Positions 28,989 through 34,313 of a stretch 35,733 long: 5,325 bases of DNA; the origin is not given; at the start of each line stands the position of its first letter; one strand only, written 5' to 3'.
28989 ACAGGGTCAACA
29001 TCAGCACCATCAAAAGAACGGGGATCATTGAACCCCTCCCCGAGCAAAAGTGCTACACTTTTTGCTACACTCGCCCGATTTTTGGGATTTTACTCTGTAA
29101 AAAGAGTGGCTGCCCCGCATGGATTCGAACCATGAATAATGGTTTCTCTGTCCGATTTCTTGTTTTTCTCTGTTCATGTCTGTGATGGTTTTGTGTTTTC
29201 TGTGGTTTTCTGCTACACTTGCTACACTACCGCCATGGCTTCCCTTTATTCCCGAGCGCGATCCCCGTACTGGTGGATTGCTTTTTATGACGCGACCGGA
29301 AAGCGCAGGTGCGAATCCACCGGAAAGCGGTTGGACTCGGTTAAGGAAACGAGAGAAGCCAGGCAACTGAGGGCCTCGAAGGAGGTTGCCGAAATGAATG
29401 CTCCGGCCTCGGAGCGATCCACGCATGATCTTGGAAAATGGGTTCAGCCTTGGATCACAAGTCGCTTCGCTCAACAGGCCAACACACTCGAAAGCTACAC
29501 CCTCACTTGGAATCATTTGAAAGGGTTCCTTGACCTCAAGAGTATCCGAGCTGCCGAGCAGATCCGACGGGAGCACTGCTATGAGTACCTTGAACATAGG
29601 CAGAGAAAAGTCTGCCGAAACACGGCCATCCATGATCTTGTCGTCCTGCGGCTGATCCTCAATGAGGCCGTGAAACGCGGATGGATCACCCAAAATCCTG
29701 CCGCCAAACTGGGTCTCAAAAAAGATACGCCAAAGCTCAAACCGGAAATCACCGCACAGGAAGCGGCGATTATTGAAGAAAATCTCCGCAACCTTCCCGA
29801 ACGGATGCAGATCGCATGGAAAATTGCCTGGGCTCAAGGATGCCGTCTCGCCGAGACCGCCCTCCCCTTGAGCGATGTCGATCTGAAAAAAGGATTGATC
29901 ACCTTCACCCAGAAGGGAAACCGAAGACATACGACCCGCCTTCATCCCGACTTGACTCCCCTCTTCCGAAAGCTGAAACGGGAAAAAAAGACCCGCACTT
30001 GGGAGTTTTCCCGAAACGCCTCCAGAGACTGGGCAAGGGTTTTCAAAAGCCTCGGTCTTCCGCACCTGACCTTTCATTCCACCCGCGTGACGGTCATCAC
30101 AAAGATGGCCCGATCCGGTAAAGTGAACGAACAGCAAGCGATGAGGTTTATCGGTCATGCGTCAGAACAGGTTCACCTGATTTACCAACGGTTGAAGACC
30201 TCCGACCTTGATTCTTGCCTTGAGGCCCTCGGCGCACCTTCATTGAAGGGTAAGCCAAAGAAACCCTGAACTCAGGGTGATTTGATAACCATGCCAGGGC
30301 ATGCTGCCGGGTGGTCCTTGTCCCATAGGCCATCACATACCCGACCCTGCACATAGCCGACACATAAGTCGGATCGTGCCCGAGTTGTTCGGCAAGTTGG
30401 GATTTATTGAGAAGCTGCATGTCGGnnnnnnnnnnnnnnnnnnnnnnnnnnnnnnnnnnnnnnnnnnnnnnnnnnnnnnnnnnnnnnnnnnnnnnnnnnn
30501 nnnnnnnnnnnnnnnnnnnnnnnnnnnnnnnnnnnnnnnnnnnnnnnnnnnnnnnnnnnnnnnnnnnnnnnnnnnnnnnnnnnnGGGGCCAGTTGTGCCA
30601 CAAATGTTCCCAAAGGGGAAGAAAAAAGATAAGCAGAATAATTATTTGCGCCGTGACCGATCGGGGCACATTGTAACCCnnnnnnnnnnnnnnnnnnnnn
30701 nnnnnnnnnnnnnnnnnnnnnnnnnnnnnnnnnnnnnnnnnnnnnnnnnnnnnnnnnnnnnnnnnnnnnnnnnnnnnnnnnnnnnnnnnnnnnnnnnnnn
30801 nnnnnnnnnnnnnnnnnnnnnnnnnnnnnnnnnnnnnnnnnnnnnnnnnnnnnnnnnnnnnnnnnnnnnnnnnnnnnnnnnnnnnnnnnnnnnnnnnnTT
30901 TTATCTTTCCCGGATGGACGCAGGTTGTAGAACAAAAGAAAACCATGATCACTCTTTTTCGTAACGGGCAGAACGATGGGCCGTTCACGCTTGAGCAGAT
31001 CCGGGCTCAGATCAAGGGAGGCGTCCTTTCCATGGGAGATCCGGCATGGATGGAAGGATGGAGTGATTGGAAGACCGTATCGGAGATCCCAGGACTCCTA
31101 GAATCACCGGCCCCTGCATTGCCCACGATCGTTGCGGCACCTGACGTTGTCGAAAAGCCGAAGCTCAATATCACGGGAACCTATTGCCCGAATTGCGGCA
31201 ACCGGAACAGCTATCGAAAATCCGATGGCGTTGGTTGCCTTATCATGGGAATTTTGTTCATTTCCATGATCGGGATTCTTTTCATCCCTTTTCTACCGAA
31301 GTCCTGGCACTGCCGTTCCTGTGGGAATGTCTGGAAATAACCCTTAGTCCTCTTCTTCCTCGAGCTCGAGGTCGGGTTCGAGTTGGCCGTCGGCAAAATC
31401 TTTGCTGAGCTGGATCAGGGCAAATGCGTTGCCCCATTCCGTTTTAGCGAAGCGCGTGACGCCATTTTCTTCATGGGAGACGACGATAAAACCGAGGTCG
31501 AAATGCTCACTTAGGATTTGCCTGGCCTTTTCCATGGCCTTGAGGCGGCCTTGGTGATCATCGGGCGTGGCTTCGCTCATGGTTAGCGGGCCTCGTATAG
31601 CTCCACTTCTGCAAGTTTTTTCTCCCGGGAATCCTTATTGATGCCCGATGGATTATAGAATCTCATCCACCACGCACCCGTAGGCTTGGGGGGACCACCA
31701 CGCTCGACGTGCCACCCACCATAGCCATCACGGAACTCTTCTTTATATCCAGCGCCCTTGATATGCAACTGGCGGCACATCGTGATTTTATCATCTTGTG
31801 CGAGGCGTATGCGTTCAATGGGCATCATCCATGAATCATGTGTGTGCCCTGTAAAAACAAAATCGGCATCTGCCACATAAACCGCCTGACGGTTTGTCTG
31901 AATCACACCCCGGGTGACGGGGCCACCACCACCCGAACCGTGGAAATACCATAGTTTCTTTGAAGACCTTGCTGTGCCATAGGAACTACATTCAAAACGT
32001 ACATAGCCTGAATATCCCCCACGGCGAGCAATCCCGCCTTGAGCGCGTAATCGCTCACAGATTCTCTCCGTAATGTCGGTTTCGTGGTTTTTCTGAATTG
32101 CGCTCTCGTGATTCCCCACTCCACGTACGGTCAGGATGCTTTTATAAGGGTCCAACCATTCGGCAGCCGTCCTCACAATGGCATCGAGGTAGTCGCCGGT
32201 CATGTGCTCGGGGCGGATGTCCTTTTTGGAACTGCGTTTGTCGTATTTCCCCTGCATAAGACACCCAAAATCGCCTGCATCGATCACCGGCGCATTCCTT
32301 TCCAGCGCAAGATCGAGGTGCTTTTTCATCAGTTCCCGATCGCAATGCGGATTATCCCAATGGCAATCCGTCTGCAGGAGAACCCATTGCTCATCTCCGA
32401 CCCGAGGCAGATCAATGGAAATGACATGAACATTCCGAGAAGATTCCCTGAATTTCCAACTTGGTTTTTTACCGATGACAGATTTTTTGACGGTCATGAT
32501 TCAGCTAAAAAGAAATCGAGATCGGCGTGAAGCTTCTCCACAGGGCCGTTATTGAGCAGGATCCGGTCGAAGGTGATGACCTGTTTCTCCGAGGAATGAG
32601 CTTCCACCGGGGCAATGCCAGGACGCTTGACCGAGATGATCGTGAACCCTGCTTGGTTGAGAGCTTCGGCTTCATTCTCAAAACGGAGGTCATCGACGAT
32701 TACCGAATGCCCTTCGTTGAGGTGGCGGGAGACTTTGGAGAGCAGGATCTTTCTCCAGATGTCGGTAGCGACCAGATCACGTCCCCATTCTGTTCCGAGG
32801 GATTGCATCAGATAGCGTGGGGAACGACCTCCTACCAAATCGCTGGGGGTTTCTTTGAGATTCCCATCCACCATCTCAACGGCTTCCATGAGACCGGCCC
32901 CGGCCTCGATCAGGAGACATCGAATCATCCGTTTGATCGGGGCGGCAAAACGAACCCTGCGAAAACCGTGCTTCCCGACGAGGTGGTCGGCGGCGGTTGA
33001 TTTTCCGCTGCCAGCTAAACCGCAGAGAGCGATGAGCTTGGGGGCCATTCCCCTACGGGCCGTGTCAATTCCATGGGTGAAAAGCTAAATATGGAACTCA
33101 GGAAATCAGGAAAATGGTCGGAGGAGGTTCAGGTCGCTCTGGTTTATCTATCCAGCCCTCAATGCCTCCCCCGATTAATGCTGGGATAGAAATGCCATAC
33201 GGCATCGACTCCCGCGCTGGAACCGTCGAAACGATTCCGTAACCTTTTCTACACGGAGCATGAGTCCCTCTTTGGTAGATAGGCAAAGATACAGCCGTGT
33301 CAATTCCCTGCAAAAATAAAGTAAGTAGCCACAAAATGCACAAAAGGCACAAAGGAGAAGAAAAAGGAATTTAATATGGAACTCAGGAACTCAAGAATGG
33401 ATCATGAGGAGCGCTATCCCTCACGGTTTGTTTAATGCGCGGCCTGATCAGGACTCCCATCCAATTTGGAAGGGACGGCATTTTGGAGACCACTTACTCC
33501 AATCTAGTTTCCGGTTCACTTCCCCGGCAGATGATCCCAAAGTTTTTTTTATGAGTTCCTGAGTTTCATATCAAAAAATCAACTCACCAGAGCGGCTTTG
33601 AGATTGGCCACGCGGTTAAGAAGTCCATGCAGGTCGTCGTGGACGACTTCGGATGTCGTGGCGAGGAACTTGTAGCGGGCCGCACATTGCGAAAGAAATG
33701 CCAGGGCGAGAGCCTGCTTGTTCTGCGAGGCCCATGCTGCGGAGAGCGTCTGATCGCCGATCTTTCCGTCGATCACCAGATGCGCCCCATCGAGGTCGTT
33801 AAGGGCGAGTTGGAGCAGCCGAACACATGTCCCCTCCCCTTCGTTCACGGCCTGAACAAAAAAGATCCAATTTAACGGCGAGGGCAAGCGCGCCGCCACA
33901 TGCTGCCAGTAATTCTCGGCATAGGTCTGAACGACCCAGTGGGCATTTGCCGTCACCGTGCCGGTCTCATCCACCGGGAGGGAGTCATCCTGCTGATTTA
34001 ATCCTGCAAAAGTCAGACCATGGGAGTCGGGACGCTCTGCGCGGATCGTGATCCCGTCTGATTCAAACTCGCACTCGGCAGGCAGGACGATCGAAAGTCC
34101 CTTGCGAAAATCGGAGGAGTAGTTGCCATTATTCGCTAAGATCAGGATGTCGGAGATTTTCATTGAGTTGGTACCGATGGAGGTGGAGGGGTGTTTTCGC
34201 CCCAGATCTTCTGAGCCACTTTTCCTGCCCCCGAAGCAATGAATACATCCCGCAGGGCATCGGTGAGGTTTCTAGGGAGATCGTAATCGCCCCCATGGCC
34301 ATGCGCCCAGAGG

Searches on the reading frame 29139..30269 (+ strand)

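Call 49: search_protein_families(library=pfam, proteins=[window:29139-30269:+], max_evalue=0.01)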
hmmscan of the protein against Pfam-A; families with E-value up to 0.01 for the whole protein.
window:29139-30269:+ (376 aa): 3 families
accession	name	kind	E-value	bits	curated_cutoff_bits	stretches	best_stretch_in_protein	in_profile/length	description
PF13102.12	Phage_int_SAM_5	-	4.1e-09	37.1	22.3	1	105-190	9-97/98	Phage integrase SAM-like domain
PF00589.27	Phage_integrase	-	7.3e-09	36.1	27.1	1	207-352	6-168/172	Phage integrase family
PF02899.23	Phage_int_SAM_1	-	0.00021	21.9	22.3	0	114-180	16-82/83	Phage integrase, N-terminal SAM-like domain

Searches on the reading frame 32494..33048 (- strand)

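Call 49: search_protein_families(library=pfam, proteins=[window:32494-33048:-], max_evalue=0.01)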
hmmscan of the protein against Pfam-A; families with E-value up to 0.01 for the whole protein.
window:32494-33048:- (184 aa): 5 families
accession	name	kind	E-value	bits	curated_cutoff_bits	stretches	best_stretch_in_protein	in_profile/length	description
PF21448.3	DNMK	-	1.9e-19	70.6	27.1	2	78-174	131-230/232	Deoxynucleotide monophosphate kinase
PF13671.12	AAA_33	-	6e-07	30.3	27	1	5-120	1-77/143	AAA domain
PF13238.12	AAA_18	-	6.2e-07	30.4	29.4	1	6-140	1-97/128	AAA domain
PF13401.12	AAA_22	-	0.00018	22.3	27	1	4-120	6-92/130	AAA domain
PF08433.16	KTI12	-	0.00055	20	22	0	5-24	3-22/271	Chromatin associated protein KTI12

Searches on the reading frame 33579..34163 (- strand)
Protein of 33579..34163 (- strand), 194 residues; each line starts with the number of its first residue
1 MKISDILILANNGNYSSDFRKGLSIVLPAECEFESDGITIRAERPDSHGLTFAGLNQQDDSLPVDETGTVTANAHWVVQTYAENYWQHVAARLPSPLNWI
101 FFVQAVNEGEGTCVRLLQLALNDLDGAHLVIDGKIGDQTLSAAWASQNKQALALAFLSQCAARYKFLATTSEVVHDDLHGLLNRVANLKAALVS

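Call 50: search_protein_families(library=pfam, proteins=[window:33579-34163:-], max_evalue=0.01)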
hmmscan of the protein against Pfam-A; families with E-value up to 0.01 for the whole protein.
window:33579-34163:- (194 aa): 1 family
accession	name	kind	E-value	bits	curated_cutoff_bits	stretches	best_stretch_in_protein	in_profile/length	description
PF09374.15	PG_binding_3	-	3.2e-05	24.5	24.6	1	114-172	3-62/76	Predicted Peptidoglycan domain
